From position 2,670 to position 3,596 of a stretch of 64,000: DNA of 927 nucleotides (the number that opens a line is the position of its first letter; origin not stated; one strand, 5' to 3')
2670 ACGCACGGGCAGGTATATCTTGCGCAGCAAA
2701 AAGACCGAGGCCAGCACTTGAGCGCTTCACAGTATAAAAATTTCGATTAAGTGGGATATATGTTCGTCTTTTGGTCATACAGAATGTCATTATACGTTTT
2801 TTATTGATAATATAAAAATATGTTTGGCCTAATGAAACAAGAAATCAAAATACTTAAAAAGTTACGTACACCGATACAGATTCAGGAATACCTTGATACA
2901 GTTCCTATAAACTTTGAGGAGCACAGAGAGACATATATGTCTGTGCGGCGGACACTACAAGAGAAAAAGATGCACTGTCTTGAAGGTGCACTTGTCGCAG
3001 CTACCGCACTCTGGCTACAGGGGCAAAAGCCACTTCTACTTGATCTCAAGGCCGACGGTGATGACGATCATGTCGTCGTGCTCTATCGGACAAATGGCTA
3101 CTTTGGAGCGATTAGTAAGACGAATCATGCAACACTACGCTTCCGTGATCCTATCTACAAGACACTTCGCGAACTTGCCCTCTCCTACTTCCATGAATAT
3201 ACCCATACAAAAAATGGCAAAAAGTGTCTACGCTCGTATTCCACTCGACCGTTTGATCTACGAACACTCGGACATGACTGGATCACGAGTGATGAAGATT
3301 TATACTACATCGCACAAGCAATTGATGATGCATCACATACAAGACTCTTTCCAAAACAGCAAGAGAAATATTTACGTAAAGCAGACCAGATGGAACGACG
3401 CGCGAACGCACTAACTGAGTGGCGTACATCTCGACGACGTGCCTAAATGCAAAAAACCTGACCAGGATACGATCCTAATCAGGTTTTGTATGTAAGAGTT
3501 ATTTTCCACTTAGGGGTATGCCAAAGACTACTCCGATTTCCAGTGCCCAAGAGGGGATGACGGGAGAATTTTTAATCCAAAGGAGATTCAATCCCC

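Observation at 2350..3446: Divergent gene pair: SET-domain methyltransferase and papain-like (C39-type) cysteine peptidase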

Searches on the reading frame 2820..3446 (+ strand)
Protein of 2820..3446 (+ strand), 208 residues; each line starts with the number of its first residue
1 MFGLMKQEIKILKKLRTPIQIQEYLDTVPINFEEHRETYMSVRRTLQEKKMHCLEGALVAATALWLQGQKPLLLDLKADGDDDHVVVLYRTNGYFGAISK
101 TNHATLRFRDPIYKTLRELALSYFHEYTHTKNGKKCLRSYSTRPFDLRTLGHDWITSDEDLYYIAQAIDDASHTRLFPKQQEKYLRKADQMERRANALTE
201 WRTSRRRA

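Call 3: search_protein_families(library=pfam, proteins=[window:2820-3446:+], max_evalue=1)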
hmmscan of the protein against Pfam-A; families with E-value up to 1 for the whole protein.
window:2820-3446:+ (208 aa): 1 family
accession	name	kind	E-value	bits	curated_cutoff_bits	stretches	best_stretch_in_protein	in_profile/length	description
PF14822.12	Vasohibin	-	0.073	12.8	24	1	83-130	146-193/245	Vasohibin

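Call 4: search_protein_families(library=ncbifam, proteins=[window:2820-3446:+], max_evalue=1)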
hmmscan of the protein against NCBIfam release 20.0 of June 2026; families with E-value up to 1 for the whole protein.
window:2820-3446:+ (208 aa): 1 family
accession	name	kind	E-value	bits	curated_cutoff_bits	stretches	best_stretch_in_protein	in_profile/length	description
NF053587.1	SpmdActasePaiA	equivalog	0.096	12.4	250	1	114-169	14-69/172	spermidine/spermine N(1)-acetyltransferase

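Call 5: find_homologous_proteins(query=window:2820-3443:+, max_evalue=0.001)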
Query window:2820-3443:+ (208 aa): 7744 proteins with E <= 0.001 among 8000 candidates; the best 120 are listed.
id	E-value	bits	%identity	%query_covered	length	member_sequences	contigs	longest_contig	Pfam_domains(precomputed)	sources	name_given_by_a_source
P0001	2.2e-133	460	100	98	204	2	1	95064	-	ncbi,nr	ncbi:MAG: hypothetical protein MUD00_02485 [Candidatus Pacebacteria bacterium]|nr:hypothetical prote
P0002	3.0e-108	378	80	98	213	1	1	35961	-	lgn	-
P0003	4.7e-91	322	67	100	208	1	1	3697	-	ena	-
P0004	1.1e-90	321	69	100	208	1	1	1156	-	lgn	-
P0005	1.2e-89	318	68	97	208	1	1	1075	-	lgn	-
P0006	2.1e-89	317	67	100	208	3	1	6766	-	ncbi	-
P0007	2.4e-89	316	68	100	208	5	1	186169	-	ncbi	ncbi:MAG: hypothetical protein WC457_03215 [Patescibacteria group bacterium]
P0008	3.4e-89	316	69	97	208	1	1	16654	-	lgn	-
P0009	4.2e-89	316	68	100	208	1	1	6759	-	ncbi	-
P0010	4.8e-89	316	66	100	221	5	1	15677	-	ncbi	-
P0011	2.0e-88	313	63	100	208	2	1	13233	-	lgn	-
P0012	4.0e-88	313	65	100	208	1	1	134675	-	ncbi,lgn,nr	ncbi:MAG: hypothetical protein NTZ44_01810 [Candidatus Nomurabacteria bacterium]|nr:hypothetical pro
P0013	4.7e-88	312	68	97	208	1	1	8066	-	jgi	jgi:hypothetical protein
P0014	4.9e-88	312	69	98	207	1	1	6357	-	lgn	-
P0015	7.1e-88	312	65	100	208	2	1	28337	-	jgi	jgi:hypothetical protein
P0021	1.4e-87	311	68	100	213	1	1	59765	-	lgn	-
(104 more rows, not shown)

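Call 6: search_solved_structures(query=window:2820-3443:+, max_evalue=10, show_alignments=3)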
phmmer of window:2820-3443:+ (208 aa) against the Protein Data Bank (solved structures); distinct sequences matched with E-value up to 10: 19.
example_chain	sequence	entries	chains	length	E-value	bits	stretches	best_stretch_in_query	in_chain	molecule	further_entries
7ob6_A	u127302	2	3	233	1.4e-54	188.3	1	5-203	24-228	CPR-C4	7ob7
7pjo_AAA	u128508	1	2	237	1.4e-54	188.2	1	5-203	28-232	CPR-C4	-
8fkp_NN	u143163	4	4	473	0.2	14.7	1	153-194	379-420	Suppressor of SWI4 1 homolog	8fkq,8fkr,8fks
6jze_A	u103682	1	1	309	0.41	13.7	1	79-131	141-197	Tubulinyl-Tyr carboxypeptidase 2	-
6jzc_A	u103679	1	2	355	0.45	13.6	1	79-131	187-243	Tubulinyl-Tyr carboxypeptidase 2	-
6j8f_B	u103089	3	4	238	0.57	13.3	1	83-128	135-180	Tubulinyl-Tyr carboxypeptidase 1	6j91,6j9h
6och_A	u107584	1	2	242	0.58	13.2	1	83-128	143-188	Tubulinyl-Tyr carboxypeptidase 1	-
6ocg_A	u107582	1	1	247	0.61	13.2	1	83-128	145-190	Tubulinyl-Tyr carboxypeptidase 1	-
6ocf_A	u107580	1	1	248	0.61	13.2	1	83-128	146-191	Tubulinyl-Tyr carboxypeptidase 1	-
6j7b_A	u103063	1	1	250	0.62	13.1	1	83-128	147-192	Tubulinyl-Tyr carboxypeptidase 1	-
6j4u_A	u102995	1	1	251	0.63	13.1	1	83-128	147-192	Tubulinyl-Tyr carboxypeptidase 1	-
6lpg_A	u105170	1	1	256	0.65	13.1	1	83-128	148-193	Tubulinyl-Tyr carboxypeptidase 1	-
6wsl_C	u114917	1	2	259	0.67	13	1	83-128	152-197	Tubulinyl-Tyr carboxypeptidase 1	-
6jzd_A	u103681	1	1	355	0.76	12.9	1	83-131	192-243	Tubulinyl-Tyr carboxypeptidase 2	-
6j8n_B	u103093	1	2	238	0.85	12.7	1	84-128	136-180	Tubulinyl-Tyr carboxypeptidase 1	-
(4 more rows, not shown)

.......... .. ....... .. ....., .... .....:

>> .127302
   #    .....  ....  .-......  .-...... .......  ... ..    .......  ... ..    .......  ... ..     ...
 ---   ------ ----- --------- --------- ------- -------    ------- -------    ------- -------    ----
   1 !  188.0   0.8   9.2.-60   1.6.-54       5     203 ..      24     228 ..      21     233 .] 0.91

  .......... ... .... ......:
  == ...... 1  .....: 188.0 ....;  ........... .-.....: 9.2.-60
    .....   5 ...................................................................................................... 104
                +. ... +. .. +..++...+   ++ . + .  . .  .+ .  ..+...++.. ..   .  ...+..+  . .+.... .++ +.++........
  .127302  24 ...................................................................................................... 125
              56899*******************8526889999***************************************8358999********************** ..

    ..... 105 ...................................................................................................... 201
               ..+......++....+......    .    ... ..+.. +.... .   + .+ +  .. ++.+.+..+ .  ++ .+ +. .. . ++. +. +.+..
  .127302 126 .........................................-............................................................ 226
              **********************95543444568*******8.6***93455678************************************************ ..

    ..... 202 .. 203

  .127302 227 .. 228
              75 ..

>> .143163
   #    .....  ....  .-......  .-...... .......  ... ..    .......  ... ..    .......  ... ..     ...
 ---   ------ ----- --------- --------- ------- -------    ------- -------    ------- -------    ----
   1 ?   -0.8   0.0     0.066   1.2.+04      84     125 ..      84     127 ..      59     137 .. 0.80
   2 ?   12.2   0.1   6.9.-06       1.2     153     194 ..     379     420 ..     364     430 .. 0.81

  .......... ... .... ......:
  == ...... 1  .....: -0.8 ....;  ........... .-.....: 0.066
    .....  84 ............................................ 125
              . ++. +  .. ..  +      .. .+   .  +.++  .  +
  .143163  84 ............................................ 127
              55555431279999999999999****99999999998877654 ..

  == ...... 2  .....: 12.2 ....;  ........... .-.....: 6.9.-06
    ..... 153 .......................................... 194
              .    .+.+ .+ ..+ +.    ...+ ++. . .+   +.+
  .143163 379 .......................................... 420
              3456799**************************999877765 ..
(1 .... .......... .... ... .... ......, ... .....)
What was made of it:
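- Closest known: Human vasohibins VASH1/VASH2. Same: There is a weak sequence echo around the His strand (Pfam E=0.073, call 3; PDB E about 0.4-0.6, call 6).
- CPR-C4 in PDB at E=1.4e-54 (call 6).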

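Call 14: find_related_loci(query=A1, collection=genome_contigs, flank=6000)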
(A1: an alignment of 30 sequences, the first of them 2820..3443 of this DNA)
Query A1 (208 aa) in genome_contigs; peptide patterns used: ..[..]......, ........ (x = any residue, [..] = any of these).
600 stretches matched a pattern (row limit reached: there are more); 588 encode a relative of the query (tblastn E <= 1e-3); the best 80 are kept; 80 distinct loci.
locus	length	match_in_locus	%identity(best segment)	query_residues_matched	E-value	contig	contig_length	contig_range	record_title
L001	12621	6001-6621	68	1-207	1e-95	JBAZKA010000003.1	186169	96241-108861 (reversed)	MAG: Patescibacteria group bacterium isolate SO_2017_LW4_132 scaffold_248_c1_LW137-91_2017, whole genome shotgun sequenc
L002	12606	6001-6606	67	1-202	2e-94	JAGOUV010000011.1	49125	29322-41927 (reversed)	Candidatus Gracilibacteria bacterium isolate Gw_Eff_bin_522 Gw_Eff_1098_length_49125_cov_17.819258, whole genome shotgun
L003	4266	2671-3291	63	1-207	3e-93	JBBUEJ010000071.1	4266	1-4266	MAG: Patescibacteria group bacterium isolate H51-bin093_1 H51_bin093_1_000000000071, whole genome shotgun sequence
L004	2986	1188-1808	64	1-207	5e-92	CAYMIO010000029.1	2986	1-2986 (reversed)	MAG TPA_asm: uncultured Candidatus Saccharibacteria bacterium isolate SRP219642_co7_72 genome assembly, contig: NODE_551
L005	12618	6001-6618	65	1-207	7e-89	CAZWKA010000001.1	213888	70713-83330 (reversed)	MAG TPA_asm: uncultured Gammaproteobacteria bacterium isolate SRP286056_co1_500 genome assembly, contig: NODE_24_length_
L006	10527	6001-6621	62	1-207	2e-87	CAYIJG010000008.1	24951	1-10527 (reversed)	MAG TPA_asm: uncultured Gammaproteobacteria bacterium isolate ERP119705_co24_1001 genome assembly, contig: NODE_2060_len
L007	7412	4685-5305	60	1-208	2e-86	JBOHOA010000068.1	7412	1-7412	MAG: Minisyncoccia bacterium isolate TC-S_metabat2.bin.347_sub k127_5290050, whole genome shotgun sequence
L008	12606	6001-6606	64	1-202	1e-85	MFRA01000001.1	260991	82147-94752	MAG: Candidatus Magasanikbacteria bacterium RIFOXYD1_FULL_40_23 rifoxyd1_full_scaffold_11, whole genome shotgun sequence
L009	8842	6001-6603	61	1-201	1e-84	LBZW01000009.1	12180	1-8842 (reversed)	MAG: Candidatus Nomurabacteria bacterium GW2011_GWA2_40_9 UU24_C0009, whole genome shotgun sequence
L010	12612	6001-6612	66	1-204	2e-84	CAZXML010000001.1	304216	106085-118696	MAG TPA_asm: uncultured Gammaproteobacteria bacterium isolate SRP119689_co1_192 genome assembly, contig: NODE_10_length_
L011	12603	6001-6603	66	1-202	5e-84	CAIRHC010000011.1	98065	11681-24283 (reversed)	MAG: Candidatus Vogelbacteria bacterium isolate KTt_bin-1541 genome assembly, contig: bin-1541:11/11, whole genome shotg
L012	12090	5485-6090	67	1-202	1e-83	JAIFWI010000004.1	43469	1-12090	MAG: Candidatus Parcubacteria bacterium isolate viral-cat_42_20 PAFVLPS_2018_scaffold_3442, whole genome shotgun sequenc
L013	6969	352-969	59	2-207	8e-83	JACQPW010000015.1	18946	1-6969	MAG: Candidatus Kerfeldbacteria bacterium isolate NC_groundwater_1317_Ag_S-0.2um_47_26 S_p2_S4_coassembly_k141_575569, w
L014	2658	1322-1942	62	1-207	2e-84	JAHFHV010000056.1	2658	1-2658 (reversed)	MAG: Candidatus Magasanikiibacteriota bacterium isolate nzgw347 NODE_35521_length_2659_cov_5.912136, whole genome shotgu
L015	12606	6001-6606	62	1-202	4e-82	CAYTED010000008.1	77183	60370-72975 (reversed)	MAG TPA_asm: uncultured Bdellovibrionales bacterium isolate binchicken_co128_120 genome assembly, contig: NODE_193_lengt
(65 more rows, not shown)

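Call 18: predict_structure(alignment_id=A1)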
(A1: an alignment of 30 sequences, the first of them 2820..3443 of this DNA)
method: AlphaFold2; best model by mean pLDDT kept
length: 208 residues; sequences in the alignment: 30
mean_pLDDT: 90.8   pTM: 0.89
mean pLDDT of the five models: 90.8, 90.5, 90.3, 85.2, 68.0
residues with pLDDT >= 90: 156; 70-90: 42; 50-70: 6; < 50: 4
segments of 3 or more residues with pLDDT < 50: 205-208
pLDDT, mean of each block of 10 residues (from residue 1): 93 96 95 73 95 95 96 91 91 96 91 97 89 91 95 95 93 93 91 87 57
secondary structure, 60 per line:
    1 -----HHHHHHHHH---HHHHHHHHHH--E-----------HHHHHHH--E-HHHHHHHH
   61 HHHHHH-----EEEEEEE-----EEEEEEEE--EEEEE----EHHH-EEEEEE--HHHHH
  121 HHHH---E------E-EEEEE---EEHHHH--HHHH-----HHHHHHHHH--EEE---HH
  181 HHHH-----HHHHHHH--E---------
elements in order: H6-14 H18-27 H42-48 H53-66 E72-78 E84-91 E94-98 E108-113 H116-124 E137-141 H147-150 H153-156 H162-170 E173-175 H179-184 H190-196

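Call 21: fold_search(model_id=the predicted structure, library=pdb)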
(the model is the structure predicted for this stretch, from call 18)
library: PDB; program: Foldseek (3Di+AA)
matches with E <= 10: 351; with E <= 0.001: 28
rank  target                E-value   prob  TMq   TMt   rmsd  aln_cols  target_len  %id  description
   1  7ob6_B                2.3e-23  1.00  0.90  0.88   1.5       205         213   48  CPR-C4 - a conserved novel protease from the Candidate Phyla Radiation (released 2022-04-27)
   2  7pjo_AAA              6.4e-23  1.00  0.88  0.85   1.6       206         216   48  Crystal form 3 of CPR-C4: a cysteine protease from the Candidate Phyla Radiation (released 2022-07-06)
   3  7ob6_A                8.6e-23  1.00  0.89  0.83   1.8       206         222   47  CPR-C4 - a conserved novel protease from the Candidate Phyla Radiation (released 2022-04-27)
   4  7pjo_BBB              1.4e-22  1.00  0.88  0.84   1.5       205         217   48  Crystal form 3 of CPR-C4: a cysteine protease from the Candidate Phyla Radiation (released 2022-07-06)
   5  7ob7                  3.2e-22  1.00  0.88  0.86   1.7       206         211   47  CPR-C4 - novel protease from the Candidate Phyla Radiation (CPR) (released 2022-04-27)
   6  6j9h_B                5.2e-06  1.00  0.43  0.38  11.1       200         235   14  Crystal structure of SVBP-VASH1 complex (released 2019-06-19)
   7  6j4u_A                5.5e-06  1.00  0.44  0.38  11.1       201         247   13  Structural basis of tubulin detyrosination by vasohibins-SVBP enzyme complex and functional implications (released 2019-05-01)
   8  6och_A                5.5e-06  1.00  0.42  0.37  11.3       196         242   13  Crystal structure of VASH1-SVBP complex bound with parthenolide (released 2019-06-26)
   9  6j4s_A                6.6e-06  1.00  0.48  0.40  11.7       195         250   16  Structural basis of tubulin detyrosination by vasohibins-SVBP enzyme complex and functional implications (released 2019-05-01)
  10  6j4p_A                7.9e-06  1.00  0.48  0.41  11.2       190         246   17  Structural basis of tubulin detyrosination by vasohibins-SVBP enzyme complex and functional implications (released 2019-05-01)
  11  6j8n_B                9.4e-06  1.00  0.42  0.37  11.5       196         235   15  Crystal structure of SVBP-VASH1 complex, mutation C169A of VASH1 (released 2019-06-19)
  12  6j8o_B                9.4e-06  1.00  0.42  0.38  11.4       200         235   12  Structure of a hypothetical protease (released 2020-01-22)
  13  6jzc_B                1.1e-05  1.00  0.49  0.41  11.2       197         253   16  Structural basis of tubulin detyrosination (released 2019-07-17)
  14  6j7b_A                1.1e-05  1.00  0.44  0.38  11.3       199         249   12  Crystal structure of VASH1-SVBP in complex with epoY (released 2019-06-19)
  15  6j8f_B                1.1e-05  1.00  0.42  0.38  11.2       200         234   14  Crystal structure of SVBP-VASH1 with peptide mimic the C-terminal of alpha-tubulin (released 2019-06-19)
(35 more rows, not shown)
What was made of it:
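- On Vasohibin (Pfam PF14822): The structural similarity is real but remote, with TM 0.42-0.49 (call 21).
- Closest known: Human vasohibins VASH1/VASH2. Same: Foldseek gives E about 5e-6 (call 21).
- Model TM 0.90 to 7OB6 (calls 18, 21). The fold matches CPR-C4, vasohibin and LapG (call 21).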

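Call 48: search_protein_families(library=padloc, proteins=[window:2820-3443:+], max_evalue=0.1)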
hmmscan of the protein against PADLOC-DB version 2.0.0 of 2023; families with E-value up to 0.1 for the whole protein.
window:2820-3443:+ (208 aa): 0 families

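Call 49: search_protein_families(library=phrogs, proteins=[window:2820-3443:+], max_evalue=0.1)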
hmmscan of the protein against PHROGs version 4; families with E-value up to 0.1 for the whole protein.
window:2820-3443:+ (208 aa): 1 family
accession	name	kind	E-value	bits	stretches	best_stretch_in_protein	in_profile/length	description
phrog_21564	-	unknown function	0.081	14.2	0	76-104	24-52/96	-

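Call 54: find_encoding_contigs(protein=P0002, flank=5000, max_places=2)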
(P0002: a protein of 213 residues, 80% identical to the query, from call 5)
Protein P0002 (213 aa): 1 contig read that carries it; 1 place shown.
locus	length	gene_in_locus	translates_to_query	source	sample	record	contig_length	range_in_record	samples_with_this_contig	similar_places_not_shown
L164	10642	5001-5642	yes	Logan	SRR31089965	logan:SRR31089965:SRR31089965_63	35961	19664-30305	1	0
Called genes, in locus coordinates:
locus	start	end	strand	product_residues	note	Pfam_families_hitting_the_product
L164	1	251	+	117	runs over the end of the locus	-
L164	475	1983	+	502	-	PF01580:FtsK_SpoIIIE (faint), PF02463:SMC_N (faint), PF03193:RsgA_GTPase (faint), PF13175:AAA_15 (faint), PF13555:AAA_29 (faint), PF00005:ABC_tran, PF12848:ABC_tran_Xtn, PF00005:ABC_tran, +7 more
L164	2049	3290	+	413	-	PF00890:FAD_binding_2 (weak), PF01262:AlaDh_PNT_C (weak), PF01266:DAO (faint), PF03486:HI0933_like, PF12831:FAD_oxidored, PF13738:Pyr_redox_3 (faint), PF22780:HI0933_like_1st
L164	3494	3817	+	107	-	-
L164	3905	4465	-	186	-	PF01471:PG_binding_1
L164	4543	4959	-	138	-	PF00856:SET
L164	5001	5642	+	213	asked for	-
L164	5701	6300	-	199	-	-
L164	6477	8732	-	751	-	-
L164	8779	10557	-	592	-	PF01471:PG_binding_1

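Call 55: find_encoding_contigs(protein=P0021, flank=5000, max_places=2)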
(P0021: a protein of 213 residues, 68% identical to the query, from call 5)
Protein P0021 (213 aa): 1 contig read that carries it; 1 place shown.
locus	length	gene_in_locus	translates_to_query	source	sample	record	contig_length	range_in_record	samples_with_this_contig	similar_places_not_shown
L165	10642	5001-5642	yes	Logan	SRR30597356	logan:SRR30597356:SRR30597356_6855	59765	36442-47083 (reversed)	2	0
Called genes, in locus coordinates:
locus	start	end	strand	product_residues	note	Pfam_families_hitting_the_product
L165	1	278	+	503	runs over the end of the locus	PF01580:FtsK_SpoIIIE (faint), PF03193:RsgA_GTPase (faint), PF13175:AAA_15 (faint), PF13476:AAA_23 (faint), PF00005:ABC_tran, PF02463:SMC_N (weak), PF13304:AAA_21 (weak), PF00005:ABC_tran, +7 more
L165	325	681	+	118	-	-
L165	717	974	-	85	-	PF13376:OmdA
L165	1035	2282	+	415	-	PF00070:Pyr_redox (faint), PF00890:FAD_binding_2, PF01266:DAO (faint), PF01494:FAD_binding_3 (faint), PF03486:HI0933_like, PF12831:FAD_oxidored, PF13450:NAD_binding_8 (weak), PF22780:HI0933_like_1st, +2 more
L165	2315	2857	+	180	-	-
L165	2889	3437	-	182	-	PF08534:Redoxin, PF00578:AhpC-TSA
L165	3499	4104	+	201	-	-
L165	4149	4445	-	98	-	-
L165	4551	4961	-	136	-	PF00856:SET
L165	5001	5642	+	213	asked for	-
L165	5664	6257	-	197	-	-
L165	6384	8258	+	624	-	PF01471:PG_binding_1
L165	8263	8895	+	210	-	PF00702:Hydrolase, PF13419:HAD_2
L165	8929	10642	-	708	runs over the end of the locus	-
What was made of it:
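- Close relatives keep the 39-41 bp spacer although genes upstream of SET differ (calls 54, 55). No secretion genes were recognised among the neighbours examined (calls 3, 54, 55).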

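Call 59: find_related_loci(query=A1, collection=viral_contigs, flank=5000)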
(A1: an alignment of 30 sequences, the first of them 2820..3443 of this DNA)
Query A1 (208 aa) in viral_contigs; peptide patterns used: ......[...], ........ (x = any residue, [..] = any of these).
42 stretches matched a pattern, but none encodes a relative of the query by tblastn (E <= 1e-3).
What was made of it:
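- No relatives occur on IMG/VR viral contigs (call 59).
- Tried and rejected: No CPR-C4 relatives occur on IMG/VR contigs (call 59).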
